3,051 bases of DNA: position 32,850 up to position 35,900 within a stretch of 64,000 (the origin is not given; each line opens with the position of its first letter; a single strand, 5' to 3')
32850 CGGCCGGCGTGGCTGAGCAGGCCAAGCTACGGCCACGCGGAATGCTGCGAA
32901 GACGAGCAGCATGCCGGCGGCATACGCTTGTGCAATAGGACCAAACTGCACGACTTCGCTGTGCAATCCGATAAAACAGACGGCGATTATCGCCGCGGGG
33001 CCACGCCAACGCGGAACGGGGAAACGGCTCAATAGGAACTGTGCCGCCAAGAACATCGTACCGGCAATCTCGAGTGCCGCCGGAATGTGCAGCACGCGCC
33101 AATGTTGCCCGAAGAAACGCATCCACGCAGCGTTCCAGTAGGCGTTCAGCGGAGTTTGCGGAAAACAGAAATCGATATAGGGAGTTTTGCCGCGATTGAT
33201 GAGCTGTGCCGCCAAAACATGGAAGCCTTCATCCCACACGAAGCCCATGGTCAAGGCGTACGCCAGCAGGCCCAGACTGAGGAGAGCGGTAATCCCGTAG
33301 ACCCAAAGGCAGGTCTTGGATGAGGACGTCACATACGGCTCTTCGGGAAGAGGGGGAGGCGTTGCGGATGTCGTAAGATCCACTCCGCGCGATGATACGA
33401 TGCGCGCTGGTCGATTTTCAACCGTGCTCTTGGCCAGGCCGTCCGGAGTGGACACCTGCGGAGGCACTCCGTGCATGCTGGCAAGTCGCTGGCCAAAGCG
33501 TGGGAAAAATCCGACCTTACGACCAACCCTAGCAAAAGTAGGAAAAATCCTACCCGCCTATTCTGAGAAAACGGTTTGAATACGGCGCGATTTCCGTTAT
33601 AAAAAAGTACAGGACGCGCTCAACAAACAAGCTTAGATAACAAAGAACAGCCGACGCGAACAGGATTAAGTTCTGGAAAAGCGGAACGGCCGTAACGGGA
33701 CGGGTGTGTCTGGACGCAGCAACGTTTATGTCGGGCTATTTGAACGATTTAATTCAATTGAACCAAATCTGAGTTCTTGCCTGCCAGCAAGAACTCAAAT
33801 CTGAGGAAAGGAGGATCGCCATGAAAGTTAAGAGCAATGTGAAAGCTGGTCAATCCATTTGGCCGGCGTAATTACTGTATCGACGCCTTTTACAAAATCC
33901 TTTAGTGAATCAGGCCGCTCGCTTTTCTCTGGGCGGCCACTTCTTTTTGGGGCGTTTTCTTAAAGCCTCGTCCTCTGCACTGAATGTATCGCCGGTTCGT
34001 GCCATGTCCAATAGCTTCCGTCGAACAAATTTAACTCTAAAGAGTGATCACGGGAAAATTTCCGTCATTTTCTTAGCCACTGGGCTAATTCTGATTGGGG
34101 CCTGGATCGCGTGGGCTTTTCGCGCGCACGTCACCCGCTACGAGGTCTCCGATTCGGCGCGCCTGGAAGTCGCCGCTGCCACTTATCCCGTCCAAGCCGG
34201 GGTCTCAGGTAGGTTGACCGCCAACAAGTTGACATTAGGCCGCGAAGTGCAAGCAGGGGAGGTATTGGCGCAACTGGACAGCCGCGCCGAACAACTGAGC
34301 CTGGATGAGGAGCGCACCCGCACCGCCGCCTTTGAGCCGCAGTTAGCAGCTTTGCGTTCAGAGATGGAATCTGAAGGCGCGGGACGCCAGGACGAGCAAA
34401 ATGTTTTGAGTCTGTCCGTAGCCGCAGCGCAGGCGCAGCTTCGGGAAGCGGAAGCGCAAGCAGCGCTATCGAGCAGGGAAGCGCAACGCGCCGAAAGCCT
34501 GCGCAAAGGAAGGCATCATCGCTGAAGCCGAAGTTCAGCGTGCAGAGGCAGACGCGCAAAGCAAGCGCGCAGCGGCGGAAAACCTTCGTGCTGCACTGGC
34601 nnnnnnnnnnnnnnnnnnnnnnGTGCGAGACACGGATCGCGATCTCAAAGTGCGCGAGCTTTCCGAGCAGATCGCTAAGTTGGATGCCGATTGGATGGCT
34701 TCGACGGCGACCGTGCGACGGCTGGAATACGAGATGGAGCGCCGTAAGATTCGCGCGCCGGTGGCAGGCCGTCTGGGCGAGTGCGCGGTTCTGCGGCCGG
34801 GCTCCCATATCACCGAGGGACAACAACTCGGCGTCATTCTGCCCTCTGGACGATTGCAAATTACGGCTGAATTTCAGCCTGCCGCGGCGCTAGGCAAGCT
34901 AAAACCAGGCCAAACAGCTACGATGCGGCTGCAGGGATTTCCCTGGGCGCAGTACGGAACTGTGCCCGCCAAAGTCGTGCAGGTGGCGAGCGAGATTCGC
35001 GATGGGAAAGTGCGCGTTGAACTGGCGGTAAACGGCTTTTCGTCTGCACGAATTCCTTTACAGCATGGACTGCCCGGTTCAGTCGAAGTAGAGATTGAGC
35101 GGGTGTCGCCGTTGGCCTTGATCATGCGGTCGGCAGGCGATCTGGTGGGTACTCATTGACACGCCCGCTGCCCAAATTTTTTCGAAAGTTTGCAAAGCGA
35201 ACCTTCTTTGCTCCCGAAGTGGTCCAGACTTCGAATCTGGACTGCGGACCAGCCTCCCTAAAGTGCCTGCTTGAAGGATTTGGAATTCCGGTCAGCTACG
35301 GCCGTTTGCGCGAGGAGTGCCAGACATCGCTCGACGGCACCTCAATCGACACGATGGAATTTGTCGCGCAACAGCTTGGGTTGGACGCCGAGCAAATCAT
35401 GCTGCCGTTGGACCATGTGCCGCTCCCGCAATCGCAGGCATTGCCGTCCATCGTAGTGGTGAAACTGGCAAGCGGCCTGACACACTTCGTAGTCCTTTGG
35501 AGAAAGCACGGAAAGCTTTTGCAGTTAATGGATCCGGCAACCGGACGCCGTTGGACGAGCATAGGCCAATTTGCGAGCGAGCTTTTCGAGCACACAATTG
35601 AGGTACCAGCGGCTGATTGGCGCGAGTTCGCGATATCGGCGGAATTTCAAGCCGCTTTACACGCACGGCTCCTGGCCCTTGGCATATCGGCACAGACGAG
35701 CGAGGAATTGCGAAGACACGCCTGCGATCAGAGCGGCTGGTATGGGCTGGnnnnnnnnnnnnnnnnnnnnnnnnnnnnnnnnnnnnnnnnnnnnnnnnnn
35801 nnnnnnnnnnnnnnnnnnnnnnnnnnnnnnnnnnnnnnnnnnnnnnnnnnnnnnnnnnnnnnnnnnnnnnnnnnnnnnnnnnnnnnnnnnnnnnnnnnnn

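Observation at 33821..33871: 16-codon ORF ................: tiny exported peptide or ribosome-sensing leader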

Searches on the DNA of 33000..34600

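Call 4: search_rna_families(source=window, start=33000, end=34600, threshold=evalue, max_evalue=10)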
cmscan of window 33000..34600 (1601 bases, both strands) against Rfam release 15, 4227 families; matches with E-value up to 10: 6.
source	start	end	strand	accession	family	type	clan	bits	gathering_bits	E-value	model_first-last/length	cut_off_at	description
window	33738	33837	+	RF03162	TD-2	Gene; sRNA;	CL00124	23.8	48.7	0.92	1-98/98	no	TD-2 RNA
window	33907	33943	+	RF00671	mir-138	Gene; miRNA;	-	19.2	50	0.62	19-61/78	no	mir-138 microRNA precursor family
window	33762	33805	-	RF03717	mir-3119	Gene; miRNA;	-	17.3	80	3.8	1-85/85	no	mir-3119 microRNA precursor family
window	33765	33802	-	RF03714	MIR774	Gene; miRNA;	-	16.5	80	9.4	1-98/98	no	MIR774 microRNA precursor family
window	33103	33144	+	RF02054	STnc420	Gene; sRNA;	-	16.4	70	8.2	1-58/58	no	Salmonella enterica sRNA STnc420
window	33775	33834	-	RF00584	SNORD105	Gene; snRNA; snoRNA; CD-box;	CL00075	15.4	45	8.7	1-87/87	no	Small nucleolar RNA SNORD105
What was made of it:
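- On Any described RNA family (Rfam 15) for the hairpin/terminator unit: The best hit is TD-2 at 23.8 bits against a gathering score of 48.7, with E = 0.92 (call 4).
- No Rfam family matches (call 4).
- Tried and rejected: A permissive scan of 33000-34600 gave only sub-threshold noise (call 4).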

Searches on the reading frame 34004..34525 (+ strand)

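Call 6: search_protein_families(library=pfam, proteins=[window:34004-34525:+], max_evalue=0.001)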
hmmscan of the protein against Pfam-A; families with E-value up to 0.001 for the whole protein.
window:34004-34525:+ (173 aa): 0 families

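Call 7: search_protein_families(library=ncbifam, proteins=[window:34004-34525:+], max_evalue=0.01)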
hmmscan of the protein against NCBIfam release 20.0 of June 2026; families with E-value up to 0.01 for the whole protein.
window:34004-34525:+ (173 aa): 11 families
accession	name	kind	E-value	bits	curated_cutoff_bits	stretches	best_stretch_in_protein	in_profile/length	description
TIGR00998.1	8a0101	subfamily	1.8e-10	40.3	390.8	1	20-167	8-138/334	EmrA/EmrK family multidrug efflux transporter periplasmic adaptor subunit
TIGR01730.1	RND_mfp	subfamily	9.7e-10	37.9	94.9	1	57-120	23-86/322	efflux RND transporter periplasmic adaptor subunit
TIGR03794.1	NHLM_micro_HlyD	equivalog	2.8e-07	29.8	156.2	1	24-171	24-167/421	NHLP bacteriocin system secretion protein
NF007785.0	PRK10476.1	equivalog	3e-06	26.3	376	1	15-168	9-145/347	multidrug transporter subunit MdtN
TIGR02971.1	heterocyst_DevB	subfamily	0.00084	18.8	129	1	69-167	25-127/327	ABC exporter membrane fusion protein, DevB family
NF008589.1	PRK11556.1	equivalog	0.00086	18.3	391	1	56-120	80-144/392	MdtA/MuxA family multidrug efflux RND transporter periplasmic adaptor subunit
TIGR01843.1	type_I_hlyD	subfamily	0.0009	18.3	208.65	1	52-161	35-144/422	HlyD family type I secretion periplasmic adaptor subunit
TIGR01348.1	PDHac_trf_long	equivalog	0.0016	17.1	552.1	1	54-161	36-146/587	dihydrolipoyllysine-residue acetyltransferase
NF011715.0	PRK15136.1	equivalog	0.0037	16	563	1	13-111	16-112/390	multidrug efflux MFS transporter periplasmic adaptor subunit EmrA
NF002939.0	PRK03598.1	equivalog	0.0049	16.1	393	1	65-169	49-140/332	secretion protein HlyD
TIGR01000.1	bacteriocin_acc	subfamily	0.0066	15.4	258.85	0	48-117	48-117/457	bacteriocin secretion accessory protein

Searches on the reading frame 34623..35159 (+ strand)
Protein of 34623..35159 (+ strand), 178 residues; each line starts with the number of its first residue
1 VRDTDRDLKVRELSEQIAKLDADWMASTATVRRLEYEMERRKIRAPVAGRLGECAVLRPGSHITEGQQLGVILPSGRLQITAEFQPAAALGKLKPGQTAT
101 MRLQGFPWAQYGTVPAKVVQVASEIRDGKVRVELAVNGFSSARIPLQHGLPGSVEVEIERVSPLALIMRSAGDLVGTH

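Call 6: search_protein_families(library=pfam, proteins=[window:34623-35159:+], max_evalue=0.001)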
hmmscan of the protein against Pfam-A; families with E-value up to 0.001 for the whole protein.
window:34623-35159:+ (178 aa): 2 families
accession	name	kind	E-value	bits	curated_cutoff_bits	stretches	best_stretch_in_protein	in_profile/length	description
PF13437.12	HlyD_3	-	1.1e-11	45.8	22.2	1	42-136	1-93/106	HlyD family secretion protein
PF16576.10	HlyD_D23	-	1.3e-05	25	30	1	36-135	104-202/214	Barrel-sandwich domain of CusB or HlyD membrane-fusion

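Call 7: search_protein_families(library=ncbifam, proteins=[window:34623-35159:+], max_evalue=0.01)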
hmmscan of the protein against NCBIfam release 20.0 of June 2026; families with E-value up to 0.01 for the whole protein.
window:34623-35159:+ (178 aa): 6 families
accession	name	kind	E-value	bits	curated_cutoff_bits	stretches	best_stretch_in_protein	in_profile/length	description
TIGR01843.1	type_I_hlyD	subfamily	2.6e-16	59.6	208.65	1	9-158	239-398/422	HlyD family type I secretion periplasmic adaptor subunit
TIGR01730.1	RND_mfp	subfamily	1.9e-08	33.6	94.9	1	18-159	112-247/322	efflux RND transporter periplasmic adaptor subunit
TIGR00999.1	8a0102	subfamily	9.3e-06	24.9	319.3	1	16-161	66-206/271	CzcB/NccB family metal efflux transporter periplasmic adaptor subunit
TIGR00998.1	8a0101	subfamily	7e-05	21.9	390.8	1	26-104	190-266/334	EmrA/EmrK family multidrug efflux transporter periplasmic adaptor subunit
NF011715.0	PRK15136.1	equivalog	9.5e-05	21.2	563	1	27-101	202-274/390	multidrug efflux MFS transporter periplasmic adaptor subunit EmrA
NF007785.0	PRK10476.1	equivalog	0.00055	18.9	376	1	18-102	186-268/347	multidrug transporter subunit MdtN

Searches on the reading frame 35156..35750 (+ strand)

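Call 19: search_solved_structures(query=window:35156-35750:+, max_evalue=0.01, show_alignments=3)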
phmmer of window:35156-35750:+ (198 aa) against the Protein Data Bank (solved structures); distinct sequences matched with E-value up to 0.01: 12.
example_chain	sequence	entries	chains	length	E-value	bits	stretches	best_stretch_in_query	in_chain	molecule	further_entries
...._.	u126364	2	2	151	2.3e-08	37.4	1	22-140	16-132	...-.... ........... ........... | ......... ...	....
8vp3_A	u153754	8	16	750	3.1e-08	36.9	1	22-140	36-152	ABC-type bacteriocin transporter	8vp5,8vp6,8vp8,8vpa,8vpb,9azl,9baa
4s0f_A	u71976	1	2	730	3.3e-08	36.9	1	22-140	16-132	ABC-type bacteriocin transporter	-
4ry2_A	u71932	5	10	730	3.3e-08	36.9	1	22-140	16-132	ABC-type bacteriocin transporter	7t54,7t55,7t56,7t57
6v9z_A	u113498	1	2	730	5.7e-07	32.8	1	23-140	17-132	ABC-type bacteriocin transporter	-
8vp9_A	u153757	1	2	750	9e-07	32.1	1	16-139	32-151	ABC-type bacteriocin transporter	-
8hf6_A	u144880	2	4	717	2e-06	31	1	11-138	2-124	Competence factor transporting ATP-binding protein/permease ComA | Transport/processing ATP-binding protein ComA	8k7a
8hf4_A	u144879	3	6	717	2e-06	31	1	11-138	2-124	Transport/processing ATP-binding protein ComA | Competence factor transporting ATP-binding protein/permease ComA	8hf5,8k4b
8hf7_A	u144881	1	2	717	2e-06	31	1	11-138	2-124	Competence factor transporting ATP-binding protein/permease ComA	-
6mpz_A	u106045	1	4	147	3.6e-05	26.9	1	19-131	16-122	Double Glycine Motif Protease domain from AMS/PCAT Transporter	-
3k8u_A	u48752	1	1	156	4.4e-05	26.6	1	22-136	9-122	Putative ABC transporter, ATP-binding protein ComA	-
5xe8_A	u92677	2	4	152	5.4e-05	26.4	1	23-136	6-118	Putative ABC transporter, ATP-binding protein ComA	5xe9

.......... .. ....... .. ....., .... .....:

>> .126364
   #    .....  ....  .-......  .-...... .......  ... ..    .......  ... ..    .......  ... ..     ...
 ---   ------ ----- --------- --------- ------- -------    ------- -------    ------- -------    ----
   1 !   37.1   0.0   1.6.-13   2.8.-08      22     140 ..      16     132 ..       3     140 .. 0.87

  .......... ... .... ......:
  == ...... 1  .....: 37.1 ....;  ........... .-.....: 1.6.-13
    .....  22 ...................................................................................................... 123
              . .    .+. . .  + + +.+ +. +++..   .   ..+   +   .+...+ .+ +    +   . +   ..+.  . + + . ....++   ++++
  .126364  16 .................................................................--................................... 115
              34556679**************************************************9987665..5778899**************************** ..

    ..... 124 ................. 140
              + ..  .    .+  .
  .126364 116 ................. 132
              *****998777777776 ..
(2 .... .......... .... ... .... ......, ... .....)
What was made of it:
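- On Double-glycine-type leader peptide / PCAT substrate: Gln, Cys, His and Asp align with the corresponding PCAT1 residues (call 19).
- (5) The C39 domain keeps Gln, Cys, His and Asp at the positions aligned with PCAT1 (call 19).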
